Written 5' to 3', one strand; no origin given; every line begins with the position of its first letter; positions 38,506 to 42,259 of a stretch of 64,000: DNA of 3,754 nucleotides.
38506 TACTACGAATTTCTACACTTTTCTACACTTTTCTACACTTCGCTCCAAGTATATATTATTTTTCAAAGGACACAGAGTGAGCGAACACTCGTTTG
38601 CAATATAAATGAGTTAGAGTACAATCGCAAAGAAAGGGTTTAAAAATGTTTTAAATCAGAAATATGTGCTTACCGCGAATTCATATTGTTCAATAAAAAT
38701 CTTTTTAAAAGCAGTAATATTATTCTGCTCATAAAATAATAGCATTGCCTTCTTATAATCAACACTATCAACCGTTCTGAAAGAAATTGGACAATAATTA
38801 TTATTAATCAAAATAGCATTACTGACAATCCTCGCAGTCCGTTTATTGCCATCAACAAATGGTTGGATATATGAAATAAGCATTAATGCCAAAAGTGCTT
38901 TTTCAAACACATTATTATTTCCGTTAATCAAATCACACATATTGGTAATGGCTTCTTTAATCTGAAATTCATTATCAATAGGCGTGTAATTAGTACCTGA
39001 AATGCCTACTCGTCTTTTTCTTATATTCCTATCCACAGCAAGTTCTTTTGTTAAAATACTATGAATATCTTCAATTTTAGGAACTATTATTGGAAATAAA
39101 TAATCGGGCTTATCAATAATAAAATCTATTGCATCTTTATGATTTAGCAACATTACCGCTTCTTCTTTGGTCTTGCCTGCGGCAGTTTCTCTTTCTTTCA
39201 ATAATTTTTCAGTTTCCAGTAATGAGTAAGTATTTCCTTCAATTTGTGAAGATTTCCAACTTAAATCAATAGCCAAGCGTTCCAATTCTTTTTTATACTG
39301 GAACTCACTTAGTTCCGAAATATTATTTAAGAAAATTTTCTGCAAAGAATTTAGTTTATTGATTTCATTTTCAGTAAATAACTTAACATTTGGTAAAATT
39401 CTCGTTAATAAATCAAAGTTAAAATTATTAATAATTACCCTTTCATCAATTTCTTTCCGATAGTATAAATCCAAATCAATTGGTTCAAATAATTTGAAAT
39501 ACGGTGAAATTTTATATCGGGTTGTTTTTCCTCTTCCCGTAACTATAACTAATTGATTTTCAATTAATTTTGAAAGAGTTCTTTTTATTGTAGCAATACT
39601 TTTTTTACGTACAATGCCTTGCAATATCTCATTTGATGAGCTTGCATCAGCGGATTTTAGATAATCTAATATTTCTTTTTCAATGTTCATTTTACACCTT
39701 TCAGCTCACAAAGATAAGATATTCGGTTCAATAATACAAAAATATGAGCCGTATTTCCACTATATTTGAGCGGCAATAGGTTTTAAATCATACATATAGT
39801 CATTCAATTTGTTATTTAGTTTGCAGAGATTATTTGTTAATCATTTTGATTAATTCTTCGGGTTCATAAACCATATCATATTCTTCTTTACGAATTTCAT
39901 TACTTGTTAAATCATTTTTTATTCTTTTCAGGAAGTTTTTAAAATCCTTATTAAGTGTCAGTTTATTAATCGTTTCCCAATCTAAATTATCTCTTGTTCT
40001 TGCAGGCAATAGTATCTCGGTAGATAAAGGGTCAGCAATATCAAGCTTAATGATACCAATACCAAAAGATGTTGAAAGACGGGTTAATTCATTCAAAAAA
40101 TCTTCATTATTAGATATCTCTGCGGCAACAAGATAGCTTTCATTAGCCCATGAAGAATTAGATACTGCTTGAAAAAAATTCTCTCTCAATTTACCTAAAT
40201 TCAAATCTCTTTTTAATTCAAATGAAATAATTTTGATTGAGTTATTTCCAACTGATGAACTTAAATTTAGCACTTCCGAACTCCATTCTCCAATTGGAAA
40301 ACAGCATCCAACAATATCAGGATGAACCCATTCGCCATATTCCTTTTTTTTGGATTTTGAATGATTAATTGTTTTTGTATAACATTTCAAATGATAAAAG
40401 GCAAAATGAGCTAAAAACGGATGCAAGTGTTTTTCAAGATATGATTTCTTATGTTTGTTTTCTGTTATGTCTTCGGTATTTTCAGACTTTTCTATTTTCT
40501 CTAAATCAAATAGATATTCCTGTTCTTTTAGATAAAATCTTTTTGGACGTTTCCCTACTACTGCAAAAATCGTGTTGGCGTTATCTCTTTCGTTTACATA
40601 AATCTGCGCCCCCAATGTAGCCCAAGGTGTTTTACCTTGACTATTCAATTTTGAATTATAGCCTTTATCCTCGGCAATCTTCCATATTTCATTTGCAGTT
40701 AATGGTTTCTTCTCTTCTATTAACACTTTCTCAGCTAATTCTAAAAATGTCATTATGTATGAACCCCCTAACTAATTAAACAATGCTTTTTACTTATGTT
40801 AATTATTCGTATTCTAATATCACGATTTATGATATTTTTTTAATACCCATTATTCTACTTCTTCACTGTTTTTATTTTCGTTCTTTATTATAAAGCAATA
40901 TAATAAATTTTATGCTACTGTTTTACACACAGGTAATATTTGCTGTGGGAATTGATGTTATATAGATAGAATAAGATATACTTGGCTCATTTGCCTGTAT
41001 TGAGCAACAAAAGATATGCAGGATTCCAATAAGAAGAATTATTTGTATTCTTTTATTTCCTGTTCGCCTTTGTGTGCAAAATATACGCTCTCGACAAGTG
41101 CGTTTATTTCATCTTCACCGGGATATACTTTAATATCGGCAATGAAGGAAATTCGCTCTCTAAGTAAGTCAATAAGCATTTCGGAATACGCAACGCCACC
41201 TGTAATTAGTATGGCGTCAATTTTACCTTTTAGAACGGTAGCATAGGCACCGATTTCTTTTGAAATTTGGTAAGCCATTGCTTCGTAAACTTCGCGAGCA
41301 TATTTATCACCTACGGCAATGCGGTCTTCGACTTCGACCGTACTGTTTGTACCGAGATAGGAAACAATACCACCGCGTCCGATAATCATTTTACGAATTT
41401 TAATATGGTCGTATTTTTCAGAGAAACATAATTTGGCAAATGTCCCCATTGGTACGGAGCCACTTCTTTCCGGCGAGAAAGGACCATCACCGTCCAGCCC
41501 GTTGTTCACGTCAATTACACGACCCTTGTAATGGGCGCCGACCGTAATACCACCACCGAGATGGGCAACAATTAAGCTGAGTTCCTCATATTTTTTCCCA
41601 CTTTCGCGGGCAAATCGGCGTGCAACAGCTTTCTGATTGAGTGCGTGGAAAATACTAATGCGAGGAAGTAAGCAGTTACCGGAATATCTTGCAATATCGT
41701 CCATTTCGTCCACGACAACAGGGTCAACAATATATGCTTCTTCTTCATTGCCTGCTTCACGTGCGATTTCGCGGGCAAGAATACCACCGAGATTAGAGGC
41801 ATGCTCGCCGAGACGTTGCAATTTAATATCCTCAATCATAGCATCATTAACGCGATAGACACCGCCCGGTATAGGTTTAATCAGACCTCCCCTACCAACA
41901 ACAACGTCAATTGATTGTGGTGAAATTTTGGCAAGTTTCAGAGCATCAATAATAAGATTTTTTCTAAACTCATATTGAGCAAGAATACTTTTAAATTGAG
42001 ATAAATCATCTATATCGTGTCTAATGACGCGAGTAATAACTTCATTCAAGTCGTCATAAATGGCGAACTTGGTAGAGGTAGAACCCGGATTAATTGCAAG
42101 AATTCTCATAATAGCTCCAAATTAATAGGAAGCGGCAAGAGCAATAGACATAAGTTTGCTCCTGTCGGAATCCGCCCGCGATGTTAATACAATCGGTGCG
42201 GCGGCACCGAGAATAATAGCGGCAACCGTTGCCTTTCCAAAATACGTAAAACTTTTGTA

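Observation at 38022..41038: Low-GC two-gene insert (HARE-HTH/nuclease-like + degenerate Fic) with repeat array: candidate uncharacterised defence/toxin module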

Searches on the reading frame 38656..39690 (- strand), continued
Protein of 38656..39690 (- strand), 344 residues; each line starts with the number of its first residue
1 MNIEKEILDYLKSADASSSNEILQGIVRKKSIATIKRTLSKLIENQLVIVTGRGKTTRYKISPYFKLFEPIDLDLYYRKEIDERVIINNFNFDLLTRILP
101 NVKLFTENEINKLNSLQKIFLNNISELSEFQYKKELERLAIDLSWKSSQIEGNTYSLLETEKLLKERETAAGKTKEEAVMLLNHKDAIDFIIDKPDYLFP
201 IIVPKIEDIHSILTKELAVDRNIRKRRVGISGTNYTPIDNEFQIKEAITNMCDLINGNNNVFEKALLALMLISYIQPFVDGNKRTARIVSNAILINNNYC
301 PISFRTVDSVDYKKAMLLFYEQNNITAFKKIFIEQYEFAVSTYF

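Call 53: predict_structure(alignment_id=A2)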
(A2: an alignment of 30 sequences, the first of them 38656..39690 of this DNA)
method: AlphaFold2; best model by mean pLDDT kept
length: 344 residues; sequences in the alignment: 30
mean_pLDDT: 83.0   pTM: 0.83
mean pLDDT of the five models: 83.0, 77.6, 64.1, 61.3, 58.4
residues with pLDDT >= 90: 120; 70-90: 175; 50-70: 37; < 50: 12
segments of 3 or more residues with pLDDT < 50: 220-226, 306-308
pLDDT, mean of each block of 10 residues (from residue 1): 88 90 89 94 92 90 87 84 73 78 90 96 90 85 73 74 83 81 89 92 91 76 46 64 82 92 93 66 83 93 61 80 87 89 77
secondary structure, 60 per line:
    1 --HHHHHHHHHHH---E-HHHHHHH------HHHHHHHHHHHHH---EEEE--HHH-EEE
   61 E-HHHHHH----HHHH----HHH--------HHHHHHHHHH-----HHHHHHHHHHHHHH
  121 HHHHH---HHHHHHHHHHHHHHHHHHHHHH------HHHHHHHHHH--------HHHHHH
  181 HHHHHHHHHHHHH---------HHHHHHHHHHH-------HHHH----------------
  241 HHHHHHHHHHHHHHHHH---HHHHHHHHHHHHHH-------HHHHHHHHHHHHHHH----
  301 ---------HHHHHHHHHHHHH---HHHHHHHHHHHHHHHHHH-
elements in order: H3-13 H19-25 H32-44 E48-51 E58-61 H63-68 H73-76 H92-101 H107-125 H129-150 H157-166 H175-193 H203-213 H221-224 H241-257 H261-274 H282-296 H310-322 H326-343

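Call 57: fold_search(model_id=the predicted structure, library=pdb)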
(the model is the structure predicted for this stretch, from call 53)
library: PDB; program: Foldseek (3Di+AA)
matches with E <= 10: 943; with E <= 0.001: 39
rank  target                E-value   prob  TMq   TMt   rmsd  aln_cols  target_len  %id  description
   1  4u07_A                2.7e-06  1.00  0.58  0.62   5.7       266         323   21  ATP bound to eukaryotic FIC domain containing protein (released 2014-12-10)
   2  4u0z_H                4.6e-06  1.00  0.56  0.61   5.5       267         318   20  Eukaryotic Fic Domain containing protein with bound APCPP (released 2014-12-10)
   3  6i7k                  5.5e-06  1.00  0.57  0.59   6.0       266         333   20  Crystal structure of monomeric FICD mutant L258D complexed with MgATP (released 2019-09-25)
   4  4u0u_A                5.8e-06  1.00  0.57  0.58   5.5       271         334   21  Wild type eukaryotic fic domain containing protein with ADP (released 2014-12-10)
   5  6i7l                  5.8e-06  1.00  0.55  0.56   6.4       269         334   20  Crystal structure of monomeric FICD mutant L258D complexed with MgAMP-PNP (released 2019-09-25)
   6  4u04_A                6.6e-06  1.00  0.53  0.58   6.2       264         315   22  Structure of a eukaryotic fic domain containing protein (released 2014-12-10)
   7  9yz5_A                7.5e-06  1.00  0.57  0.60   5.8       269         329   20  human FicD bound with farnesyl pyrophosphate (released 2026-02-25)
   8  4u0z_F                7.8e-06  1.00  0.56  0.60   5.5       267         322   21  Eukaryotic Fic Domain containing protein with bound APCPP (released 2014-12-10)
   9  3zcn_A                7.8e-06  1.00  0.51  0.48   7.7       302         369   16  Fic protein from SHEWANELLA ONEIDENSIS in complex with ATP (released 2013-06-19)
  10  6i7g_B                8.2e-06  1.00  0.55  0.56   6.8       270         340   20  Crystal structure of dimeric wild type FICD complexed with ATP (released 2019-09-25)
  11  4u0s_B                1.0e-05  1.00  0.56  0.60   6.2       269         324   20  Structure of Eukaryotic fic domain containing protein with ADP (released 2014-12-10)
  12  4u0s_A                1.1e-05  1.00  0.56  0.60   6.3       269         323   20  Structure of Eukaryotic fic domain containing protein with ADP (released 2014-12-10)
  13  4u0z_A                1.1e-05  1.00  0.55  0.59   5.7       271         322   21  Eukaryotic Fic Domain containing protein with bound APCPP (released 2014-12-10)
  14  4u0z_G                1.1e-05  1.00  0.55  0.58   5.9       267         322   21  Eukaryotic Fic Domain containing protein with bound APCPP (released 2014-12-10)
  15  6i7h                  1.1e-05  1.00  0.54  0.56   5.9       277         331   19  Crystal structure of dimeric FICD mutant K256S (released 2019-09-25)
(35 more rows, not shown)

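Call 60: find_related_loci(query=A2, collection=viral_contigs, flank=10000)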
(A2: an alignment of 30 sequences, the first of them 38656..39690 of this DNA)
Query A2 (344 aa) in viral_contigs; peptide patterns used: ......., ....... (x = any residue, [..] = any of these).
60 stretches matched a pattern; 10 encode a relative of the query (tblastn E <= 1e-3); 9 distinct loci.
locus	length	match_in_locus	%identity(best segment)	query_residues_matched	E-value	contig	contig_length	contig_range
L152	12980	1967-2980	62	7-344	1e-146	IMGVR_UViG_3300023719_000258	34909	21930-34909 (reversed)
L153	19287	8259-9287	63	2-344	3e-145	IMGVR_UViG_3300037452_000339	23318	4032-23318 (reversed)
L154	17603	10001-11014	67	7-344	7e-145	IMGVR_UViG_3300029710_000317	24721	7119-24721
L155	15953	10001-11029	63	2-344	4e-141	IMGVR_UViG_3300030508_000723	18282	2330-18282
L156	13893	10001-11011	63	7-344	5e-137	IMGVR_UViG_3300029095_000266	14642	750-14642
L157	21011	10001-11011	64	7-344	5e-137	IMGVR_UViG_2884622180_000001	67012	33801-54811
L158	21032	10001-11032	62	1-344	2e-133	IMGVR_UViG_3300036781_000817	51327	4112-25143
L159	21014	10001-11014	64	7-344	6e-140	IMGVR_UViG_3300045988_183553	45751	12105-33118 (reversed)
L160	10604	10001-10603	55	7-207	3e-67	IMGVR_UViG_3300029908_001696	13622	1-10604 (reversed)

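Call 66: search_dna_similar(query=window:38656-39690:-, collection=plasmids, mode=protein, max_rows=25)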
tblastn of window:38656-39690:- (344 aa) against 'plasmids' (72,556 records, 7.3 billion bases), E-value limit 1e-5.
Records with a match: 237; places in all: 241; records where one place covers at least 80% of the query: 24.
Best place of each record, by identity: 60-80% 1; <60% 236.
By first word of the organism name: Listeria 100; Piscirickettsia 41; Campylobacter 18; Clostridium 6; Bacillus 5; Bacteroides 4; Rhizobium 4; Cereibacter 3; Roseibium 3; Variovorax 3; and 37 more.
By predicted mobility (MOB-suite, as given by PLSDB): non-mobilizable 114; mobilizable 79; conjugative 44.
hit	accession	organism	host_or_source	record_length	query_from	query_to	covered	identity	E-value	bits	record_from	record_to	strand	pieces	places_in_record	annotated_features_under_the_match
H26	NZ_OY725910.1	Bacteroides finegoldii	-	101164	36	344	90%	63.1%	4e-119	385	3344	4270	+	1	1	Fic family protein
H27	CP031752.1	Cereibacter sphaeroides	cell culture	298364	7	343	98%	30.1%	3e-28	122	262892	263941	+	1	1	none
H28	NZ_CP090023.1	Cereibacter azotoformans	cell culture,Aquaculture sediment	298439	7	343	98%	30.1%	3e-28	122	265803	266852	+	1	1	Fic family protein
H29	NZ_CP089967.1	Cereibacter azotoformans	Owen's River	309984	7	343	98%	30.1%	3e-28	122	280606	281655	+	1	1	Fic family protein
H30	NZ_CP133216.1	Thiothrix subterranea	hydrogen sulfide spring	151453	34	343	90%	32.4%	2e-31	132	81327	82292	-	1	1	Fic family protein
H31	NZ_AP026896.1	Aeromonas caviae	Microbe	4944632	1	344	100%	29.0%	5e-34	140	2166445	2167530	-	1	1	none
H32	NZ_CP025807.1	Sulfitobacter sp. SK012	Marine Sediment,North Sea (sediment)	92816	4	343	99%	29.3%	2e-36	146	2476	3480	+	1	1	Fic family protein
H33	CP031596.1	Paracoccaceae bacterium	Isolate culture,marine surface water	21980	6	343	98%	29.3%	4e-29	125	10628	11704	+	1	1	Fic/DOC family protein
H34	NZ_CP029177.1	Acidibrevibacterium fodinaquatile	cell culture,acidic mine water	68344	12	343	97%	29.7%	3e-30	129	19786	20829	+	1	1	Fic family protein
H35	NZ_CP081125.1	Sulfitobacter sp. S190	-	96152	4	343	99%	29.0%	8e-38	150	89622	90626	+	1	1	Fic family protein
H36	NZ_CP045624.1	Roseibium aggregatum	-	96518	5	343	99%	28.9%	3e-27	120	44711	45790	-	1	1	Fic family protein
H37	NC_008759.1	Polaromonas naphthalenivorans CJ2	-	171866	18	343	95%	30.0%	2e-28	123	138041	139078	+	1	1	Fic family protein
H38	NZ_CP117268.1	Rhizobium rhododendri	Rhododendron sp.,pure bacterial ...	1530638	12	343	97%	29.4%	3e-33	137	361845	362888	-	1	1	record has no annotation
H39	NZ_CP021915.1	Sagittula sp. P11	cell culture,sulfidic waters (60 m) ...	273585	6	343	98%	28.8%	1e-28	124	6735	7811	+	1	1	Fic family protein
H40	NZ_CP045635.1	Roseibium aggregatum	-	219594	5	343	99%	28.5%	6e-29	124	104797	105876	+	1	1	Fic family protein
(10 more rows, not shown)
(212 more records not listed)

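Call 79: search_protein_representatives(protein=window:38656-39690:-)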
Query: 344 residues. Proteins with E-value up to 0.001 (for the whole library): 3617; up to 1e-10: 1431; up to 1e-30: 368. The best 150 are listed.
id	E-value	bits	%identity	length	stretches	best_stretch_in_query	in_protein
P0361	2.7e-130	450.6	62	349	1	2-344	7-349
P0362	4.8e-100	351.3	76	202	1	143-344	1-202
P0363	6.5e-98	344.3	51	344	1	21-344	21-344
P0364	8.0e-95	334.1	59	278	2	191-344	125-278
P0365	1.4e-94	333.3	51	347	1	7-344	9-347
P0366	1.5e-94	333.2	61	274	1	4-269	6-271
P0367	5.7e-92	324.8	57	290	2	1-203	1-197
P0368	7.4e-91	321.1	57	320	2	185-344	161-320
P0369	9.3e-88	310.9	47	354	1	31-344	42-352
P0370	4.8e-87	308.6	46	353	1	7-344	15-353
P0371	6.0e-87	308.2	48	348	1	6-344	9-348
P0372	1.6e-83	297.0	47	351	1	31-344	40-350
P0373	4.5e-83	295.5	44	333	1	17-344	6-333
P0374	1.5e-82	293.8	47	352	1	7-344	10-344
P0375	2.5e-82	293.1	43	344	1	6-344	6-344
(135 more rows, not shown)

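Call 92: search_protein_families(library=padloc, alignment_id=A3, max_evalue=1e-10)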
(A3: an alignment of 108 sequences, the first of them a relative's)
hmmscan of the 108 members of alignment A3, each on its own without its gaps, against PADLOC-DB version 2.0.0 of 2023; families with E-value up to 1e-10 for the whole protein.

A. member 1, L003:7094-7504:+ (137 aa): 0 families

B. families by the number of members that match (of 108 scanned): 109 families (the first 25 are shown)
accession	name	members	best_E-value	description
PDLC03963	SoFic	3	2.1e-48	-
PDLC04787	PDC-S01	2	2.3e-109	-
PDLC04789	PDC-S01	2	1.6e-79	-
PDLC04790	PDC-S01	2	3.7e-63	-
PDLC04791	PDC-S01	2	5.6e-36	-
PDLC04839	PDC-S04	2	1.1e-23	-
PDLC04795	PDC-S02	1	1.7e-150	-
PDLC04965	PDC-S23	1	1.5e-145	-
PDLC04831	PDC-S02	1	3e-145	-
PDLC04810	PDC-S02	1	1.3e-144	-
PDLC04964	PDC-S23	1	6e-133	-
PDLC04963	PDC-S23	1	7.2e-127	-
PDLC04841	PDC-S04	1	9.2e-110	-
PDLC04803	PDC-S02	1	2.2e-101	-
PDLC02266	AbiEi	1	9.2e-97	AbiEi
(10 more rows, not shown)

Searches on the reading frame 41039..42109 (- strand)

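Call 6: search_protein_families(library=pfam, proteins=[window:41039-42109:-], max_evalue=0.1)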
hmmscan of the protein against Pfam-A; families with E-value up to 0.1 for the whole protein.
window:41039-42109:- (356 aa): 3 families
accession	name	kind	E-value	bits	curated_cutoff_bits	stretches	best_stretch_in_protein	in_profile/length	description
PF00871.23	Acetate_kinase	-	2.9e-17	62.8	22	1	154-307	177-333/392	Acetokinase family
PF01869.26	BcrAD_BadFG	-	0.0012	18.9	31.5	0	266-320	190-248/271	BadF/BadG/BcrA/BcrD ATPase family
PF21988.2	G7C_GBD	-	0.077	13.2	27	0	258-326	67-135/152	Podovirus tailspike protein Galactose-binding domain-like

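Call 7: search_protein_families(library=ncbifam, proteins=[window:41039-42109:-], max_evalue=0.1)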
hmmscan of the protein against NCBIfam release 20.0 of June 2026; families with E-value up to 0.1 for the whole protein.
window:41039-42109:- (356 aa): 11 families
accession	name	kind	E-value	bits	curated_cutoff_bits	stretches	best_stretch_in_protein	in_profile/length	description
TIGR02707.1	butyr_kinase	equivalog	9.9e-152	505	289.1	1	2-353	1-350/351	butyrate kinase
NF002834.0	PRK03011.1-5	subfamily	2.7e-146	487.2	222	1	1-356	3-356/357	butyrate kinase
TIGR00016.1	ackA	subfamily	1.5e-19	70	293.4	2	154-312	184-344/405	acetate/propionate family kinase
NF009045.0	PRK12379.1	equivalog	2.6e-13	49.6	580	1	153-316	173-338/402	propionate kinase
NF005462.0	PRK07058.1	equivalog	3e-12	46.3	486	1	154-307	179-329/396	acetate/propionate family kinase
NF009099.0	PRK12440.1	equivalog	3.1e-10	39.6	693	1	154-313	178-337/397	acetate/propionate family kinase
NF009063.0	PRK12397.1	equivalog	6.1e-10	38.3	659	1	153-307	177-332/404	acetate/propionate family kinase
NF005520.0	PRK07157.1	equivalog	2e-07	30.5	561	1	173-318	195-343/400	acetate kinase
NF007142.0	PRK09585.2-1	equivalog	0.018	14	435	1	292-331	297-334/384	anhydro-N-acetylmuramic acid kinase AnmK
TIGR02259.1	benz_CoA_red_A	equivalog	0.036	12.8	578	0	257-349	343-428/432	benzoyl-CoA reductase subunit A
NF007144.0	PRK09585.2-3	equivalog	0.048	12.8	436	1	275-343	263-324/358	anhydro-N-acetylmuramic acid kinase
